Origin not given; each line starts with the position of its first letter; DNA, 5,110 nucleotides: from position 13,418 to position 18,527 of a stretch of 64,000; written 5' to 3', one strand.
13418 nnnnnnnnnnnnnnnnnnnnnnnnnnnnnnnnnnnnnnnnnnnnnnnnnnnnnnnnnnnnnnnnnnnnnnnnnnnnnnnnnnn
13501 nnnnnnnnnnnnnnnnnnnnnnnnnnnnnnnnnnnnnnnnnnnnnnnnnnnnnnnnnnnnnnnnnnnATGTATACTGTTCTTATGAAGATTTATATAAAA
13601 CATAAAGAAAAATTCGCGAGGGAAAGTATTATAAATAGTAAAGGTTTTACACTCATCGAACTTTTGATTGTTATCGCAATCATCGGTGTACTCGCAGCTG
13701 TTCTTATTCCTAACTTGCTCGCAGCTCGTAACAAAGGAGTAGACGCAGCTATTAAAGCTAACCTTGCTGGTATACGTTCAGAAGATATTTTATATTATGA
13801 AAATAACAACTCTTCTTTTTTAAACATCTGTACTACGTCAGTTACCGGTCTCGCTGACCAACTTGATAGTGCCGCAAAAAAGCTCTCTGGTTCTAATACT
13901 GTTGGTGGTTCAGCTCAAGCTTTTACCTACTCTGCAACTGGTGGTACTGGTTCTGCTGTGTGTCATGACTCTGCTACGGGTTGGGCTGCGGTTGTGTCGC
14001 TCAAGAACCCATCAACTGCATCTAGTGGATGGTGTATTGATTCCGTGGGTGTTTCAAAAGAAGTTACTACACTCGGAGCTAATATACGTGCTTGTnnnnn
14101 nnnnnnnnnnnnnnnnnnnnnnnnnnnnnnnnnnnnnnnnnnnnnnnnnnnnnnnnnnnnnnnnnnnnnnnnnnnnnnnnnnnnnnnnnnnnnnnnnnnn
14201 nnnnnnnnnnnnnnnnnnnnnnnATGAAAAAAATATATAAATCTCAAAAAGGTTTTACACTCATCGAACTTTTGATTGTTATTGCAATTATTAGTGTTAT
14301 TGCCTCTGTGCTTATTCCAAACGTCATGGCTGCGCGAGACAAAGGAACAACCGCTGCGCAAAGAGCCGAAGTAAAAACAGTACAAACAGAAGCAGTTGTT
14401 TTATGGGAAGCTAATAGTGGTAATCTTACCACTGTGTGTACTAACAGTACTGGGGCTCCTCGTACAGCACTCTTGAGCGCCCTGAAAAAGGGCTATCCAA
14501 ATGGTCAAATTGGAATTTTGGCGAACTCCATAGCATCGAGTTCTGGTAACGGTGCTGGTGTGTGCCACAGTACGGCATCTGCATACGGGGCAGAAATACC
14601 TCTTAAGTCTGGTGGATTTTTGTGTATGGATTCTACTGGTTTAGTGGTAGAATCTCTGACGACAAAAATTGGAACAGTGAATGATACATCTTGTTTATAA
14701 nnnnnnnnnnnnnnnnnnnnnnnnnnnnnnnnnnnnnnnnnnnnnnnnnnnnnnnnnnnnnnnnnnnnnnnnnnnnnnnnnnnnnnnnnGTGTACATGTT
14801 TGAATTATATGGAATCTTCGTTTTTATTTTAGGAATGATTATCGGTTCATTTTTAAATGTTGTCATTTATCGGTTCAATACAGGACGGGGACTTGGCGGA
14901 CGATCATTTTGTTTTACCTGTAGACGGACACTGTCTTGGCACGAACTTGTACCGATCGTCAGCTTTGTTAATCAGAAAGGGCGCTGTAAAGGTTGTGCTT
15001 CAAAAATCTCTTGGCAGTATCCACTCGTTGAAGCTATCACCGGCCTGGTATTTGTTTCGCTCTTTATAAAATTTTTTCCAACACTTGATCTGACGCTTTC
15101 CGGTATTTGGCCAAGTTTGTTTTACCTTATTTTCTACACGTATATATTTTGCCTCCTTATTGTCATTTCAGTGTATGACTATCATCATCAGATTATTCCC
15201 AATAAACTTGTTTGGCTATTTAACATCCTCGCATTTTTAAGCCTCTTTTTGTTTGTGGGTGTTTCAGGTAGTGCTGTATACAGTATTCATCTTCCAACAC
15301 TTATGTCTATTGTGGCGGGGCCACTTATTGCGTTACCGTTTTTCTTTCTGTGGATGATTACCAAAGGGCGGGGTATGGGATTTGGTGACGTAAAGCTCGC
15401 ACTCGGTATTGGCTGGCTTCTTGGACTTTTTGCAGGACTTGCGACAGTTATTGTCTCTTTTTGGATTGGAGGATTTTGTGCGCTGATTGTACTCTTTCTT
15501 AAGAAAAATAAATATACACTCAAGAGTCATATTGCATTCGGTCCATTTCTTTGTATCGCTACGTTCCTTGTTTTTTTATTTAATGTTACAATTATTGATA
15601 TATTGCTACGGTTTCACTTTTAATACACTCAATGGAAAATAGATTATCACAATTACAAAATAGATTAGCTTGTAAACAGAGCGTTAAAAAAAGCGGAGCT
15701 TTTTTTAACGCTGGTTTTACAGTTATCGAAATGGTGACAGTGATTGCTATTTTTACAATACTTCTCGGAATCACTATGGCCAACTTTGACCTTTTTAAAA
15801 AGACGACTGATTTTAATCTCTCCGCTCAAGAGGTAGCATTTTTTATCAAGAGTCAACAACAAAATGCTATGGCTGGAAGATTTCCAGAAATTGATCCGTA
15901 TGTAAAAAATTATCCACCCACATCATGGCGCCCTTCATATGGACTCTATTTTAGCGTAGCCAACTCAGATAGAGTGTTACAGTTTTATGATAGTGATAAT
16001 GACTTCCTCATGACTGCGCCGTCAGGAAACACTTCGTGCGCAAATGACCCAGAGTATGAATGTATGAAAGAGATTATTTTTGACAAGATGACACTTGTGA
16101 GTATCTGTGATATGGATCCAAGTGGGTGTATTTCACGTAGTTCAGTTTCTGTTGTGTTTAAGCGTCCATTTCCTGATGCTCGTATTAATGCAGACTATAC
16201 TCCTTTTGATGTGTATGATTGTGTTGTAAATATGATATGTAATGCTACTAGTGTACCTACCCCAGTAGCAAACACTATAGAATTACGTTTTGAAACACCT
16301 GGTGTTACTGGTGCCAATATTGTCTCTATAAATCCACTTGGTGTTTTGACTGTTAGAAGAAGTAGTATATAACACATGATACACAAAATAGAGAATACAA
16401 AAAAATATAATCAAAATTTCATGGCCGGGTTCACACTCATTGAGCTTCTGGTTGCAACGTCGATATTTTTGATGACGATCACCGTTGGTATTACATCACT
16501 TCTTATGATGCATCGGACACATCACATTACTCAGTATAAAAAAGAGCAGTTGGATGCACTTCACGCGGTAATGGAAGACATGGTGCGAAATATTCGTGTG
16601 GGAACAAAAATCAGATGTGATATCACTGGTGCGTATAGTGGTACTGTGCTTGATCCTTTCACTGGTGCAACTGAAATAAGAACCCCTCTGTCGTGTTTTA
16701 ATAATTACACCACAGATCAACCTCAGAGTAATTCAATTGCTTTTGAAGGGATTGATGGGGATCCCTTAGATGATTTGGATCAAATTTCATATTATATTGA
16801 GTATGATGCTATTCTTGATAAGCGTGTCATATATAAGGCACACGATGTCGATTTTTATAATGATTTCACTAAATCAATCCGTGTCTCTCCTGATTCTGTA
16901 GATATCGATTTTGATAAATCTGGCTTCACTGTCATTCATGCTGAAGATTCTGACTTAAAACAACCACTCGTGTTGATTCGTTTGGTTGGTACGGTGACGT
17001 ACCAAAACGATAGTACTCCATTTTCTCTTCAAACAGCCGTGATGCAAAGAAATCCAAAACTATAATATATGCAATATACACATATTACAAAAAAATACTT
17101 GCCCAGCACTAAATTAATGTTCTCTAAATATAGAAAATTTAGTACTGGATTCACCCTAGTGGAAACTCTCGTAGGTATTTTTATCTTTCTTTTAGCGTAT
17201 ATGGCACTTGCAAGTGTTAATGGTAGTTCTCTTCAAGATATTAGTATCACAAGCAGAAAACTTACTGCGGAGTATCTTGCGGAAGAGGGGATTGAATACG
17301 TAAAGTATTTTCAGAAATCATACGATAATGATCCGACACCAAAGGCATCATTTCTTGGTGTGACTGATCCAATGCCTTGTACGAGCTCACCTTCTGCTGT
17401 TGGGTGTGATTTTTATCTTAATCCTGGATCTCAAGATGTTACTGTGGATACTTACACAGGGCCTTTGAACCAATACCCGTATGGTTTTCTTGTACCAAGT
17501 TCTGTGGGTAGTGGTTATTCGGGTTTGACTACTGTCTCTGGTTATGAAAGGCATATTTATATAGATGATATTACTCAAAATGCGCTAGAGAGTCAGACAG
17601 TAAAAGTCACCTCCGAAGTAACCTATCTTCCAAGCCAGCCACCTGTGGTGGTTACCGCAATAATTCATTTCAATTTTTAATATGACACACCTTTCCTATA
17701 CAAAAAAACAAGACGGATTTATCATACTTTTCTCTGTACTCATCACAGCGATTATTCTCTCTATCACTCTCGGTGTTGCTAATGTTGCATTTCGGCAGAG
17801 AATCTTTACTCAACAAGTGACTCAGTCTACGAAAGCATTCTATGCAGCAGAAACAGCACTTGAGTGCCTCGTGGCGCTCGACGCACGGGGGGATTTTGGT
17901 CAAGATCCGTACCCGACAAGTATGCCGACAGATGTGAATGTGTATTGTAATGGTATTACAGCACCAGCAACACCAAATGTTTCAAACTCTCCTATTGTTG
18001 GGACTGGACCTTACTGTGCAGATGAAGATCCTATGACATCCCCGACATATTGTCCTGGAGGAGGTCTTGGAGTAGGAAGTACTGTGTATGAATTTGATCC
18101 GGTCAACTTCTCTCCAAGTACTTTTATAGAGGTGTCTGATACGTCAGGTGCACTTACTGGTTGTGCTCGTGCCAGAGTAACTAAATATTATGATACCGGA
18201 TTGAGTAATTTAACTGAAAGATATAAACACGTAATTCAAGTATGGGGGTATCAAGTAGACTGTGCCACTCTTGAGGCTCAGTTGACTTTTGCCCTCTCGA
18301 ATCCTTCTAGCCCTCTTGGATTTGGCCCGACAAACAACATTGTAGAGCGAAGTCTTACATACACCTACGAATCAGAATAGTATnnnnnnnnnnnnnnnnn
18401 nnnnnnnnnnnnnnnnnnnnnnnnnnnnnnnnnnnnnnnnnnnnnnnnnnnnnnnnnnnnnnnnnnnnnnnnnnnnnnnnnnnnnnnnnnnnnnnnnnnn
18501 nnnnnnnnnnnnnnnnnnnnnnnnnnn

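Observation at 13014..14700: Three tandem major-pilin paralogs with an identical 131-bp 5' block, conserved C-terminal Cys loop and variable centre, which is a substrate for pilin variation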

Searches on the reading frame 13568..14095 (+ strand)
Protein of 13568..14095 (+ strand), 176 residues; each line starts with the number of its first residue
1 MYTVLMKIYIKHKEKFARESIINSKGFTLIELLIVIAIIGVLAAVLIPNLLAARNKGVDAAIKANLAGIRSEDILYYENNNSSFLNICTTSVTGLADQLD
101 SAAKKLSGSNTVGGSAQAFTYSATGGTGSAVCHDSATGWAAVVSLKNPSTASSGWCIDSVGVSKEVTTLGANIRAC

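Call 10: search_protein_families(library=pfam, proteins=[window:13568-14095:+], max_evalue=0.01)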
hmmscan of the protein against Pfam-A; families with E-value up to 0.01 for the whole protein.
window:13568-14095:+ (176 aa): 1 family
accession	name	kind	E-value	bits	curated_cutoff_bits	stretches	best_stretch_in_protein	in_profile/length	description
PF07963.17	N_methyl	-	1.1e-08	34.7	21.2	1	23-46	3-26/27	Prokaryotic N-terminal methylation motif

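Call 20: find_related_loci(query=window:13643-14095:+, collection=metagenome_contigs, flank=3000)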
Query window:13643-14095:+ (151 aa) in metagenome_contigs; peptide patterns used: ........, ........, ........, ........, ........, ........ (x = any residue, [..] = any of these).
600 stretches matched a pattern (row limit reached: there are more); 313 encode a relative of the query (tblastn E <= 1e-3); the best 80 are kept; 80 distinct loci.
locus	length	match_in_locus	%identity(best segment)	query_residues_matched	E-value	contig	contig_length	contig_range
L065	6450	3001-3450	54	1-151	7e-48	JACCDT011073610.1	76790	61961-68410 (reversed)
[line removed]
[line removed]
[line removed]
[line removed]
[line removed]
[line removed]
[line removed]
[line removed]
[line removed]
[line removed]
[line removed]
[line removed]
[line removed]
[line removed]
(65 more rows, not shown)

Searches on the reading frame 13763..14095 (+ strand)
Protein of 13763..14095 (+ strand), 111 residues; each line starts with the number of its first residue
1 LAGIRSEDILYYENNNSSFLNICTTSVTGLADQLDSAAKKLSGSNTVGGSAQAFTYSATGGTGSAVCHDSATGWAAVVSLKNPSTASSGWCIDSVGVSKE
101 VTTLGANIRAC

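Call 50: find_homologous_proteins(query=window:13763-14095:+, max_evalue=1e-10)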
Query window:13763-14095:+ (111 aa): 21 proteins with E <= 1e-10 among 28 candidates.
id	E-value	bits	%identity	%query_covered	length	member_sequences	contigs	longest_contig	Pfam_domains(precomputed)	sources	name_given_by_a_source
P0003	3.3e-63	228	100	100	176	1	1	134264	PF07963.18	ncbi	-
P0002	6.1e-46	173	77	100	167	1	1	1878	PF07963.18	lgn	-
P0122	1.0e-33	134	59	100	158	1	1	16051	PF07963.18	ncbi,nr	ncbi:type II secretion system protein [Candidatus Nomurabacteria bacterium]|nr:type II secretion sys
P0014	3.8e-30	122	57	86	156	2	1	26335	PF07963.18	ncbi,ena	-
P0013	1.0e-28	118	55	86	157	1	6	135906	PF07963.18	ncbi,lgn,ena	-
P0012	1.2e-28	117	53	86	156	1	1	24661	PF07963.18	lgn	-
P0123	2.0e-28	117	55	100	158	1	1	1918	PF07963.18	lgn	-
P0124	3.7e-28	116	59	94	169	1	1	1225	PF07963.18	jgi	jgi:prepilin-type N-terminal cleavage/methylation domain-containing protein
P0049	3.9e-28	116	53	100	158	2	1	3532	PF07963.18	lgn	-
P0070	5.9e-28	115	59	100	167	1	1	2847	PF07963.18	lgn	-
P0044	6.2e-26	109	52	96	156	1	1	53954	PF07963.18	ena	-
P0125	1.9e-25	107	50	100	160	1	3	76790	PF07963.18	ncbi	-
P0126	4.7e-25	106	55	83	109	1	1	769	-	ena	-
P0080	9.1e-25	105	50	95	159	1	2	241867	PF07963.18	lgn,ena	-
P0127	1.4e-24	104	51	100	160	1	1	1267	PF07963.18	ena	-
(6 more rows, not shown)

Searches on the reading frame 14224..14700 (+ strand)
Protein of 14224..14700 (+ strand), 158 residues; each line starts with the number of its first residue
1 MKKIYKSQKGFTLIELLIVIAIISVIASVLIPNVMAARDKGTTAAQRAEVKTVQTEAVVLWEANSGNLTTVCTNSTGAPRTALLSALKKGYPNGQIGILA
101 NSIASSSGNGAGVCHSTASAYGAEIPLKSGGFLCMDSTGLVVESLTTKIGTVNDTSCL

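Call 8: find_encoding_contigs(protein=window:14224-14700:+, flank=6000, max_places=10)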
Protein window:14224-14700:+ (158 aa): no gene with exactly this product is on record in the collection.

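Call 10: search_protein_families(library=pfam, proteins=[window:14224-14697:+], max_evalue=0.01)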
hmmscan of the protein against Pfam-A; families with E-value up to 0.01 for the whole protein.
window:14224-14697:+ (158 aa): 1 family
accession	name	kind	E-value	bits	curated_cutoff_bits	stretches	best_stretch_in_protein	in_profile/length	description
PF07963.17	N_methyl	-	3.3e-10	39.5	21.2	1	6-30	2-26/27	Prokaryotic N-terminal methylation motif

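Call 21: list_cluster_members(proteins=[P0001, P0003, window:14224-14697:+, P0002, window:9063-11456:+])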
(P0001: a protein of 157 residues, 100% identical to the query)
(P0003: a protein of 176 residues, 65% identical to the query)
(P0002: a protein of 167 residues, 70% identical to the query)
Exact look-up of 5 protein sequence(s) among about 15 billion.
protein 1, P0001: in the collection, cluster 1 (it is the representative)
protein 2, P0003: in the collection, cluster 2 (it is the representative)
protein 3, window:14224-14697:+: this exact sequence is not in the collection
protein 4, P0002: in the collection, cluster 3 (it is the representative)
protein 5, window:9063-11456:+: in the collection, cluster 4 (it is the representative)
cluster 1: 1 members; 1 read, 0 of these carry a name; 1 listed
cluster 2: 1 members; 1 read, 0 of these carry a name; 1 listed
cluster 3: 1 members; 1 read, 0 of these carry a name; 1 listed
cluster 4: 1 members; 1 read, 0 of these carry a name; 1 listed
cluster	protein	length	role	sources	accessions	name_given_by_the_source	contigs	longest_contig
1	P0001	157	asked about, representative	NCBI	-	-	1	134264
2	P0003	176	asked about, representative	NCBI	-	-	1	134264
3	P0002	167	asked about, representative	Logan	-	-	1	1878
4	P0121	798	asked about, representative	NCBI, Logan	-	-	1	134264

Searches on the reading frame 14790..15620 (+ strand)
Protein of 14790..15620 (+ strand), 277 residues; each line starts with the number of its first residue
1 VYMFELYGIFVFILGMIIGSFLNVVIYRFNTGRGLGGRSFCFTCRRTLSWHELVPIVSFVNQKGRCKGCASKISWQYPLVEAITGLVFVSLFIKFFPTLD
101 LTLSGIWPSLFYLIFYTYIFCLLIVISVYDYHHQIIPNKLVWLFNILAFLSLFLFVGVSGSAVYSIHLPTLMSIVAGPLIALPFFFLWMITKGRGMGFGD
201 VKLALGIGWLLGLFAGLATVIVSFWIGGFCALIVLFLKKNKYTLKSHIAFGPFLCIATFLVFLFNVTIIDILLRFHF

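Call 10: search_protein_families(library=pfam, proteins=[window:14790-15620:+], max_evalue=0.01)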
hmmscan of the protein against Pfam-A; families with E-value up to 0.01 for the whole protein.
window:14790-15620:+ (277 aa): 2 families
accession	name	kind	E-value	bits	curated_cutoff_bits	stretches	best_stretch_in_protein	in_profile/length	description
PF06750.18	A24_N_bact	-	2.2e-28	98.6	23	1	13-95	1-84/84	Bacterial Peptidase A24 N-terminal domain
PF01478.23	Peptidase_A24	-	1.3e-11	45.3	26.5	1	119-232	3-104/104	Type IV leader peptidase family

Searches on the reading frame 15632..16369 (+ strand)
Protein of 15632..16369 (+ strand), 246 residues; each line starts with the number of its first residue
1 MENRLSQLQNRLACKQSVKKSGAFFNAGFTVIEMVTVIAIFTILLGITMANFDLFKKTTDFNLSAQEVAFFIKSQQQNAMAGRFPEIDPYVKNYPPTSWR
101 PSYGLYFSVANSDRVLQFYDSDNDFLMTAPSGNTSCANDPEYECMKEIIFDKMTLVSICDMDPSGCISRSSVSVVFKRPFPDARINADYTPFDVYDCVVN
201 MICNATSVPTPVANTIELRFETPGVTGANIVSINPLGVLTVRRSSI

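Call 10: search_protein_families(library=pfam, proteins=[window:15632-16369:+], max_evalue=0.01)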
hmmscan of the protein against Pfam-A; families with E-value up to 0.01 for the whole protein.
window:15632-16369:+ (246 aa): 1 family
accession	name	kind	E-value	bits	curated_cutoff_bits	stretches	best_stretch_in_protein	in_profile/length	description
PF07963.17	N_methyl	-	0.0016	18.4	21.2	1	26-48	4-26/27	Prokaryotic N-terminal methylation motif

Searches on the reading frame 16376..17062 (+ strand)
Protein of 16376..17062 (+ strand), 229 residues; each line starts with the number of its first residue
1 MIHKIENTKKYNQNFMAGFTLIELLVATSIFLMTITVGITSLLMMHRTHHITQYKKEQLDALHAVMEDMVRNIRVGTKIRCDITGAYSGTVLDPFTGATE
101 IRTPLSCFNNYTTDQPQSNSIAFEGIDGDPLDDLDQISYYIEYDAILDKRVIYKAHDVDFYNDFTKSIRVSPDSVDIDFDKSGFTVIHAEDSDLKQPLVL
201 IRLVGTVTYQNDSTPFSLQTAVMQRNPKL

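Call 10: search_protein_families(library=pfam, proteins=[window:16376-17062:+], max_evalue=0.01)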
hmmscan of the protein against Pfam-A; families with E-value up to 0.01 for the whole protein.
window:16376-17062:+ (229 aa): 1 family
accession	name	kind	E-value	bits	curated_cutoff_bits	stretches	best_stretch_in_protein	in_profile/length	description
PF07963.17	N_methyl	-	0.0009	19.2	21.2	1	17-37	5-25/27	Prokaryotic N-terminal methylation motif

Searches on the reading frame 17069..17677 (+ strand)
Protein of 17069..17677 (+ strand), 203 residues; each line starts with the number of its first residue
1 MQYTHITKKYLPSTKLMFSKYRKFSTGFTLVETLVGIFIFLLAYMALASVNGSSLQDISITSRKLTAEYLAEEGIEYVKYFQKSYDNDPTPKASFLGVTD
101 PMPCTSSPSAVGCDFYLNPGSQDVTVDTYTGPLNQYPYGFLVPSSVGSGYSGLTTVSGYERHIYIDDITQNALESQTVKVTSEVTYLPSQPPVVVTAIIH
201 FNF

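Call 10: search_protein_families(library=pfam, proteins=[window:17069-17677:+], max_evalue=0.01)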
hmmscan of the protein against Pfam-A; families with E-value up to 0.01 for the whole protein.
window:17069-17677:+ (203 aa): 1 family
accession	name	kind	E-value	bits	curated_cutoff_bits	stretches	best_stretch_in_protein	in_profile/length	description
PF07963.17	N_methyl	-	0.0009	19.2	21.2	1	25-42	4-21/27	Prokaryotic N-terminal methylation motif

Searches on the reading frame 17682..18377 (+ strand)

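Call 10: search_protein_families(library=pfam, proteins=[window:17682-18377:+], max_evalue=0.01)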
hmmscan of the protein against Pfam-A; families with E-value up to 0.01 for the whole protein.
window:17682-18377:+ (232 aa): 1 family
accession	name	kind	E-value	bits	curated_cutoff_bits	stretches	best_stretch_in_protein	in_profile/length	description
PF14341.11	PilX_N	-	0.0085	16.5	25.5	0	14-61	4-51/51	PilX N-terminal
